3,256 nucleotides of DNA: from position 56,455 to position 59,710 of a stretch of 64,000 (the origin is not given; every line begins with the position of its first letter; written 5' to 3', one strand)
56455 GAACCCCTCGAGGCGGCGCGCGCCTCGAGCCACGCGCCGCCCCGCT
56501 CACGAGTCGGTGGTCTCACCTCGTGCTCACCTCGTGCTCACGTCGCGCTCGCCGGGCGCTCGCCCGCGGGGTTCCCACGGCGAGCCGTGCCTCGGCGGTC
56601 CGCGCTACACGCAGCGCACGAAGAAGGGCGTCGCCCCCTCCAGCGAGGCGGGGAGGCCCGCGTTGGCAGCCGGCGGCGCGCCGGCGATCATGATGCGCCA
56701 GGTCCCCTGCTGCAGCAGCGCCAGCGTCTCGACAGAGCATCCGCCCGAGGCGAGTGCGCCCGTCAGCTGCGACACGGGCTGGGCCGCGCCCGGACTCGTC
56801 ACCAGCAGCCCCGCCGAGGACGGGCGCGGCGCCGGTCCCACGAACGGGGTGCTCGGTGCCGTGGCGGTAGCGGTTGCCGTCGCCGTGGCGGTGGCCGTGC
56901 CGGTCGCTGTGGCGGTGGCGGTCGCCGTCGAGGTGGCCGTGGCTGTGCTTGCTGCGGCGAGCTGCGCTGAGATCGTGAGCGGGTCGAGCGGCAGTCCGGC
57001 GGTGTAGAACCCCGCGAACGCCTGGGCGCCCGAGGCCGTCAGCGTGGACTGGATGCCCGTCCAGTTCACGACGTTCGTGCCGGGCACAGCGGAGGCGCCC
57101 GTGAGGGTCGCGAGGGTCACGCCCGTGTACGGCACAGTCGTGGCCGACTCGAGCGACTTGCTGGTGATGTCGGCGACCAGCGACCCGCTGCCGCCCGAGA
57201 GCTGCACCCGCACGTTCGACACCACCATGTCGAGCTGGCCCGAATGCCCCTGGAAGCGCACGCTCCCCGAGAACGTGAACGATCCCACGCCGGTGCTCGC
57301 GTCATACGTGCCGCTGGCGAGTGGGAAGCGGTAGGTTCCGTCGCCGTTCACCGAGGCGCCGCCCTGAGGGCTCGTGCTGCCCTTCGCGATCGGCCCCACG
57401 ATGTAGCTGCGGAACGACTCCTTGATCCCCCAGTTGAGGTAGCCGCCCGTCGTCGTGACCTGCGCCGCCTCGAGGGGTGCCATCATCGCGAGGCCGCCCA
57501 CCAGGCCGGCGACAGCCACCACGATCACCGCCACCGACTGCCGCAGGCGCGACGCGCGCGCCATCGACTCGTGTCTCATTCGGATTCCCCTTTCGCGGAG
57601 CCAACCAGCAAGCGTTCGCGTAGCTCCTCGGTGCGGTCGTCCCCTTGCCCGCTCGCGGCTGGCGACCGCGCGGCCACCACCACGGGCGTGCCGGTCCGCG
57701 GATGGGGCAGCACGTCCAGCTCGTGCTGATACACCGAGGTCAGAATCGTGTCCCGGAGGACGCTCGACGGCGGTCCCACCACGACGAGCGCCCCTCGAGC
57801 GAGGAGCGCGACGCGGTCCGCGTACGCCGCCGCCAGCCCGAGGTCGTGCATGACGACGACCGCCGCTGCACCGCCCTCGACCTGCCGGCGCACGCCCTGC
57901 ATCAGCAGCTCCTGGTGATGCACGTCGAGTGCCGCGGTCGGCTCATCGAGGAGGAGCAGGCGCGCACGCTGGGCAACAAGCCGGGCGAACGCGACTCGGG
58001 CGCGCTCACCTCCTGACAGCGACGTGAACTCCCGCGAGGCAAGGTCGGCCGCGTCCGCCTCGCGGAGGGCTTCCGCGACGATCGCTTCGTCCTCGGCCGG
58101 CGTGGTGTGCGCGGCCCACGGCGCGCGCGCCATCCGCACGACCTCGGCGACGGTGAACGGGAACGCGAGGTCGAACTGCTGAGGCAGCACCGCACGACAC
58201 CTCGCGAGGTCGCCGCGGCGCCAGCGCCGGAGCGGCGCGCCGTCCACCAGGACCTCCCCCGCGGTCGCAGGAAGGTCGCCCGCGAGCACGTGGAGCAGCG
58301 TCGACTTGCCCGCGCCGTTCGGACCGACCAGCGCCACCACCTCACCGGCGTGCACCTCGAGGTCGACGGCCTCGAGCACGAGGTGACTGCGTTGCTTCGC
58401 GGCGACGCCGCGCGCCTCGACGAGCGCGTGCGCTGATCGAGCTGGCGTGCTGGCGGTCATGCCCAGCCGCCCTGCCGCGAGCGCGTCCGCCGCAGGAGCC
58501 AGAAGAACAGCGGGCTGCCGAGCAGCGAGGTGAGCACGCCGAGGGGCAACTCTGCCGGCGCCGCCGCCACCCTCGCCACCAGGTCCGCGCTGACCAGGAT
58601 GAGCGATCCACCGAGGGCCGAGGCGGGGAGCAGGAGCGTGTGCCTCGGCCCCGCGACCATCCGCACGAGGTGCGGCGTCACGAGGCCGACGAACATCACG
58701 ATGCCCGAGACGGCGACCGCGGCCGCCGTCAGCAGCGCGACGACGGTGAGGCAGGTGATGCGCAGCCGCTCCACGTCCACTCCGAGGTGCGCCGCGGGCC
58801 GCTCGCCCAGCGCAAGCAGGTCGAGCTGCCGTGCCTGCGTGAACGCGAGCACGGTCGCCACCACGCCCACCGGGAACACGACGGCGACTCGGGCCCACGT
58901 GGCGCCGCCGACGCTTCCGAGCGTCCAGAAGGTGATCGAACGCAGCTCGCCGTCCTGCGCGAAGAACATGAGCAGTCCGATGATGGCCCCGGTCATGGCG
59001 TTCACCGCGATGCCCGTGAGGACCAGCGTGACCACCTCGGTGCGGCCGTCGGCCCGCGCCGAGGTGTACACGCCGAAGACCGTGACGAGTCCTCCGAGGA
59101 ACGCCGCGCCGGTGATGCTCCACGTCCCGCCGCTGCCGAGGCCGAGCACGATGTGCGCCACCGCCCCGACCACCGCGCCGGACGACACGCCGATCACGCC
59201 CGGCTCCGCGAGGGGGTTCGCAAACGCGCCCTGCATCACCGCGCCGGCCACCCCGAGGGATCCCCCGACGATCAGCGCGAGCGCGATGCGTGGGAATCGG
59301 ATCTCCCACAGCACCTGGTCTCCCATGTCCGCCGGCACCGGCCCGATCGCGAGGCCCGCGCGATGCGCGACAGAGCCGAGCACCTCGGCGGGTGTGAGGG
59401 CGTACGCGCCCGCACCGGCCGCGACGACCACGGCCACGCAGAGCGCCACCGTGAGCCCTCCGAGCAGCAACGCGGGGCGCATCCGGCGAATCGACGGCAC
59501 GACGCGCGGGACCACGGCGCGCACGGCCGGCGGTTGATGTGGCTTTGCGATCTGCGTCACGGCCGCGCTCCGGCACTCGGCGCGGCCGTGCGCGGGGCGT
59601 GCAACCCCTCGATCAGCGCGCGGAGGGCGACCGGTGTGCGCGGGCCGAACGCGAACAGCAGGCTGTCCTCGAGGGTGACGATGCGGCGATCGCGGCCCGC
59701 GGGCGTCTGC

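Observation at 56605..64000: Heme-acquisition island mixing HtaA/HmuTUV/HmuO with two uncharacterised surface or membrane proteins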

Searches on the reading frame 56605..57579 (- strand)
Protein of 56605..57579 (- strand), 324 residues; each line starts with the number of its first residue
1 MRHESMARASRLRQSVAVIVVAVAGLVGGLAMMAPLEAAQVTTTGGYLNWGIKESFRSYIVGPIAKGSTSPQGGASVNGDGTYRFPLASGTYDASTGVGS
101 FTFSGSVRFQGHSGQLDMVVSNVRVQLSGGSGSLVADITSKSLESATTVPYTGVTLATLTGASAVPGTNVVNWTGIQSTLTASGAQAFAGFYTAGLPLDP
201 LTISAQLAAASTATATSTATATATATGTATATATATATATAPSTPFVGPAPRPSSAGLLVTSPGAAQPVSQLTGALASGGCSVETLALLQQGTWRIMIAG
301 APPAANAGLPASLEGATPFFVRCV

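Call 3: search_protein_families(library=pfam, proteins=[window:56605-57579:-], max_evalue=0.01)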
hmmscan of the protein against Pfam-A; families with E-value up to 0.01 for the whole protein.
window:56605-57579:- (324 aa): 1 family
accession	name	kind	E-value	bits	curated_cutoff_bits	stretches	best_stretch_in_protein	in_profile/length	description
PF04213.18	HtaA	-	7.3e-52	176.7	24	1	46-204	2-164/164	Htaa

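Call 4: search_protein_families(library=ncbifam, proteins=[window:56605-57579:-], max_evalue=0.01)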
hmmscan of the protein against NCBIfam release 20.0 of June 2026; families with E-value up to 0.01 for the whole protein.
window:56605-57579:- (324 aa): 0 families

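Call 42: search_solved_structures(query=window:56605-57579:-, max_evalue=0.001, show_alignments=3)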
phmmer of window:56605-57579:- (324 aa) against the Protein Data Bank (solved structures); distinct sequences matched with E-value up to 0.001: 7.
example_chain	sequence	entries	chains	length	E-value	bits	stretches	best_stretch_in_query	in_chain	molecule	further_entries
6jsa_A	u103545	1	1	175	2.3e-26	96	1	45-208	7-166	Hypothetical membrane protein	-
8smu_A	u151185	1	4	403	2.5e-25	92.7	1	44-211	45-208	HtaACR2 integral fusion within enhanced green fluorescent protein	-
6jsc_A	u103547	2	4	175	8.9e-25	90.8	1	45-208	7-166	Hypothetical membrane protein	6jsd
6js9_A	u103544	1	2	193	1.4e-21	80.3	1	42-205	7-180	Hypothetical membrane protein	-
9o0k_A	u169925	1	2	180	3.2e-14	56.2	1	43-205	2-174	Membrane protein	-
6jsb_A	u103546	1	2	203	8.5e-11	45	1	40-204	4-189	Hypothetical membrane protein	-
9o0j_A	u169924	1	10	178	5.7e-08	35.7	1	48-202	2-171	Membrane protein HtaACR1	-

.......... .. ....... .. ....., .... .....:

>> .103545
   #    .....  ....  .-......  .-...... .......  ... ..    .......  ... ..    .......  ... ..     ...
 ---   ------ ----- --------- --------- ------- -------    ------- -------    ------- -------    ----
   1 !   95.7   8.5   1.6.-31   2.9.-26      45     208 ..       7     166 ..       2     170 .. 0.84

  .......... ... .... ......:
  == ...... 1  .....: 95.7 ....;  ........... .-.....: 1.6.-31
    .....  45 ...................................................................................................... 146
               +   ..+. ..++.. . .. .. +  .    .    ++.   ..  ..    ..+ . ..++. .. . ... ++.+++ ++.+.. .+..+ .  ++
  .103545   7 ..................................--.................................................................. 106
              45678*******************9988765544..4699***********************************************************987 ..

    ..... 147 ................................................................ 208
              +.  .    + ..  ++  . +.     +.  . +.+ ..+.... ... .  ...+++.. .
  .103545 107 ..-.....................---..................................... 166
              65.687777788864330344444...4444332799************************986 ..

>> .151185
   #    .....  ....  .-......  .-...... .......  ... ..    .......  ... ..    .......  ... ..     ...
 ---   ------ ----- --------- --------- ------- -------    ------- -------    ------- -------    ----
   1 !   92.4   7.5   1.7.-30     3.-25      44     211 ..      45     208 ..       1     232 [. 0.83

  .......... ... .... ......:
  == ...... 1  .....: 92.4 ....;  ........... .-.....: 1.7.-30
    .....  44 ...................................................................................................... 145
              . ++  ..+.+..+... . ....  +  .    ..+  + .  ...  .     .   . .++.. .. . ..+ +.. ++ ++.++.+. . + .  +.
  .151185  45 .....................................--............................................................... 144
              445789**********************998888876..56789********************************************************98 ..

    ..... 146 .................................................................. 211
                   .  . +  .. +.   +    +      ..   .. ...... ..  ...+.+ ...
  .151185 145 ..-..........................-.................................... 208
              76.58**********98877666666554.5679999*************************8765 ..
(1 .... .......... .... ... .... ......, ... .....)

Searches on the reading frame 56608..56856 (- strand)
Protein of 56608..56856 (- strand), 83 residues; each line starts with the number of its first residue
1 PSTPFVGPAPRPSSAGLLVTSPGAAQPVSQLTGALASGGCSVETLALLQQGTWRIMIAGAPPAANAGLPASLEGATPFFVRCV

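Call 55: search_protein_families(library=pfam, proteins=[window:56608-56856:-], max_evalue=1)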
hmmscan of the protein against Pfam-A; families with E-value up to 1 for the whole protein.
seq(83 aa): 0 families

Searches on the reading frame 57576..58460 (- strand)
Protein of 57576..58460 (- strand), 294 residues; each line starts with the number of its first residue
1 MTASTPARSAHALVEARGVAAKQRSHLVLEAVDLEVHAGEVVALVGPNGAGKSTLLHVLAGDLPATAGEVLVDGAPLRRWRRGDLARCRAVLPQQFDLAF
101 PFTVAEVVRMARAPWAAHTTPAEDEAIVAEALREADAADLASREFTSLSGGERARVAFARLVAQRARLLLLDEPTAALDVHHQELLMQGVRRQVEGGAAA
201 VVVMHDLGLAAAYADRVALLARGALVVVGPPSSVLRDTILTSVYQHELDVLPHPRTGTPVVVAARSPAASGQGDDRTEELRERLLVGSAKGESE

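Call 3: search_protein_families(library=pfam, proteins=[window:57576-58460:-], max_evalue=0.01)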
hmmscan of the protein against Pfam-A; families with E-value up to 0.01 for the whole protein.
window:57576-58460:- (294 aa): 9 families
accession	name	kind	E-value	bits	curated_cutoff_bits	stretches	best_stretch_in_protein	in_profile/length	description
PF00005.33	ABC_tran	-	3.2e-32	112.4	25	1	29-176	1-137/137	ABC transporter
PF13304.12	AAA_21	-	3.6e-07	31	27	1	42-59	2-19/304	AAA domain, putative AbiEii toxin, Type IV TA system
PF02463.25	SMC_N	-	3.8e-07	30.2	40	1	147-196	136-189/220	RecF/RecN/SMC N terminal domain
PF13555.12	AAA_29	-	0.00053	20.1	27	1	33-56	16-39/61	P-loop containing region of AAA domain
PF03193.22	RsgA_GTPase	-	0.00097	19.4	30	1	29-70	97-137/174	RsgA GTPase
PF13191.12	AAA_16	-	0.0028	18.6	32.6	1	25-173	10-140/167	AAA ATPase domain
PF05729.18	NACHT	-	0.0067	16.7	26.7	0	41-62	2-23/167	NACHT domain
PF03308.22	MeaB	-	0.0086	15.6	23.1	0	10-64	4-58/273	Methylmalonyl Co-A mutase-associated GTPase MeaB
PF09818.15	ABC_ATPase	-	0.0094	15.4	23.2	0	149-191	159-201/283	P-loop domain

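Call 4: search_protein_families(library=ncbifam, proteins=[window:57576-58460:-], max_evalue=0.01)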
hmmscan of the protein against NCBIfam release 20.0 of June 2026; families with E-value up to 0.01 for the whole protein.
window:57576-58460:- (294 aa): 196 families (the best 25 are shown)
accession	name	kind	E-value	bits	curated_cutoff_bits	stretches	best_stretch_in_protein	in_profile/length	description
NF010068.0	PRK13548.1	equivalog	1.6e-89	299.5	261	1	12-264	4-260/261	heme ABC transporter ATP-binding protein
NF007082.0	PRK09536.1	equivalog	1.7e-64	218.4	537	1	17-274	7-259/402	corrinoid ABC transporter ATPase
TIGR03873.1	F420-0_ABC_ATP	hypoth_equivalog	1.3e-62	211.4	372.4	1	16-263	4-253/256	putative F420-0 ABC transporter ATP-binding protein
NF010067.0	PRK13547.1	equivalog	2.7e-56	190.8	374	1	19-264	7-272/272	heme ABC transporter ATP-binding protein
NF008409.0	PRK11231.1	equivalog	3.8e-54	183.7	375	1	25-263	14-254/255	Fe(3+) dicitrate ABC transporter ATP-binding protein FecE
NF007863.0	PRK10575.1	equivalog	1.2e-51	175.5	433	1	17-261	15-262/265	Fe3+-hydroxamate ABC transporter ATP-binding protein FhuC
NF053840.1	MnTportMntADein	equivalog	4.3e-45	154.2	400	1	14-236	2-221/240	manganese ABC transporter ATP-binding protein MntA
NF052485.1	sider_ATP_EitC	equivalog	1.1e-44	152.7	485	1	17-247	6-235/251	siderophore ABC transporter ATP-binding protein EitC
NF002981.0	PRK03695.1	equivalog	2.6e-43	148.2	281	1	14-249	5-239/253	vitamin B12 ABC transporter ATP-binding protein BtuD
NF040873.1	AztA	equivalog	3.7e-42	144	220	1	25-218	4-190/191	zinc ABC transporter ATP-binding protein AztA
TIGR02857.1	CydD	equivalog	6.9e-37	127.6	435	1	5-215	312-525/529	thiol reductant ABC exporter subunit CydD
TIGR02315.1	ABC_phnC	equivalog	1.2e-36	126.4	266.1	1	25-245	14-243/243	phosphonate ABC transporter ATP-binding protein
TIGR01166.1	cbiO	subfamily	2.7e-36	124.8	211.8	1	28-210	7-190/190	cobalt ABC transporter, ATP-binding protein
NF007606.0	PRK10253.1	equivalog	1.5e-35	122.9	497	1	26-263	20-260/266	iron-enterobactin ABC transporter ATP-binding protein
TIGR03771.1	anch_rpt_ABC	equivalog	9.7e-34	117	268.8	1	34-237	1-202/223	anchored repeat-type ABC transporter ATP-binding subunit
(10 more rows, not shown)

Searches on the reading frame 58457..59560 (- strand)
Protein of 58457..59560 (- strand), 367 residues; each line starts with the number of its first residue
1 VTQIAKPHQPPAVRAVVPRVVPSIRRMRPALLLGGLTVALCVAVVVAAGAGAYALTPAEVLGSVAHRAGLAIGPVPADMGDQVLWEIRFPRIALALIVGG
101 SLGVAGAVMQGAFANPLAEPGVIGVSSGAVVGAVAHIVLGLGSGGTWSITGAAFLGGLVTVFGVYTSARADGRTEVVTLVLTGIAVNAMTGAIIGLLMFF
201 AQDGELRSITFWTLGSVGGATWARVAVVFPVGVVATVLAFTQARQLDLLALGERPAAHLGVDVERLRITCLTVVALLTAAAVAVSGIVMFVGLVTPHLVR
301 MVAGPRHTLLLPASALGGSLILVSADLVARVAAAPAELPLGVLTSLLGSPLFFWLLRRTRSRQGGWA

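Call 3: search_protein_families(library=pfam, proteins=[window:58457-59560:-], max_evalue=0.01)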
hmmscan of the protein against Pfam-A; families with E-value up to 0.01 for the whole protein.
window:58457-59560:- (367 aa): 2 families
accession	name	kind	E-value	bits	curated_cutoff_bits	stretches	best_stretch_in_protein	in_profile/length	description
PF01032.23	FecCD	-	6.1e-91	305.1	26.5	1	40-358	2-311/311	FecCD transport family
PF00950.22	ABC-3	-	0.0019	18.2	20.1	1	133-317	37-221/258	ABC 3 transport family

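Call 4: search_protein_families(library=ncbifam, proteins=[window:58457-59560:-], max_evalue=0.01)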
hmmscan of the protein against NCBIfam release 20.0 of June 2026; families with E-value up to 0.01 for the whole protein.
window:58457-59560:- (367 aa): 16 families
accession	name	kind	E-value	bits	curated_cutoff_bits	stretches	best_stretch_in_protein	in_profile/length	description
NF007081.0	PRK09535.1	equivalog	1.5e-82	277.8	461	1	81-359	88-361/366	vitamin B12 ABC transporter permease BtuC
NF003001.0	PRK03784.1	equivalog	1.6e-72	244.5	334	1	77-361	48-330/332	vitamin B12 ABC transporter permease BtuC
TIGR03869.1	F420-0_ABCperm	hypoth_equivalog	2.3e-69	234.2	437.35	1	40-362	2-324/325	putative F420-0 ABC transporter permease subunit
NF007867.0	PRK10577.1-3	subfamily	4.8e-61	207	849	1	25-363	382-709/710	Fe(3+)-hydroxamate ABC transporter permease FhuB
NF007299.0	PRK09777.1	equivalog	7.5e-61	206.1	406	1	78-360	41-318/318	Fe(3+) dicitrate ABC transporter permease subunit FecD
NF007871.0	PRK10577.2-2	equivalog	5.5e-56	190.4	899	1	30-359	358-676/679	Fe(3+)-hydroxamate ABC transporter permease FhuB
NF007866.0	PRK10577.1-2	equivalog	2.3e-54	184.9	554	1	80-360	387-664/666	Fe(3+)-hydroxamate ABC transporter permease FhuB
NF008407.0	PRK11228.1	equivalog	1.6e-52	178.5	396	1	31-359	6-329/330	iron-dicitrate ABC transporter permease FecC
NF007759.0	PRK10440.1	equivalog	2.6e-48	165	422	1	29-359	7-326/330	iron-enterobactin ABC transporter permease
NF007872.0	PRK10577.2-3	equivalog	4.3e-48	164.2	727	1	35-360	357-670/676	Fe(3+)-hydroxamate ABC transporter permease FhuB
NF007870.0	PRK10577.2-1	equivalog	2.7e-41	142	1355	1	80-359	396-673/678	Fe(3+)-hydroxamate ABC transporter permease FhuB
NF007868.0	PRK10577.1-5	equivalog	2.8e-41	141.8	943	1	40-361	17-333/666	Fe(3+)-hydroxamate ABC transporter permease FhuB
NF007873.0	PRK10577.2-4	equivalog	9.8e-41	140.2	1012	1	75-357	362-641/646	Fe(3+)-hydroxamate ABC transporter permease FhuB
NF007760.0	PRK10441.1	equivalog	2.6e-40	138.6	428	1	28-361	8-331/335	Fe(3+)-siderophore ABC transporter permease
NF007869.0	PRK10577.1-6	equivalog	4.4e-40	137.8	954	1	7-357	355-692/703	Fe(3+)-hydroxamate ABC transporter permease FhuB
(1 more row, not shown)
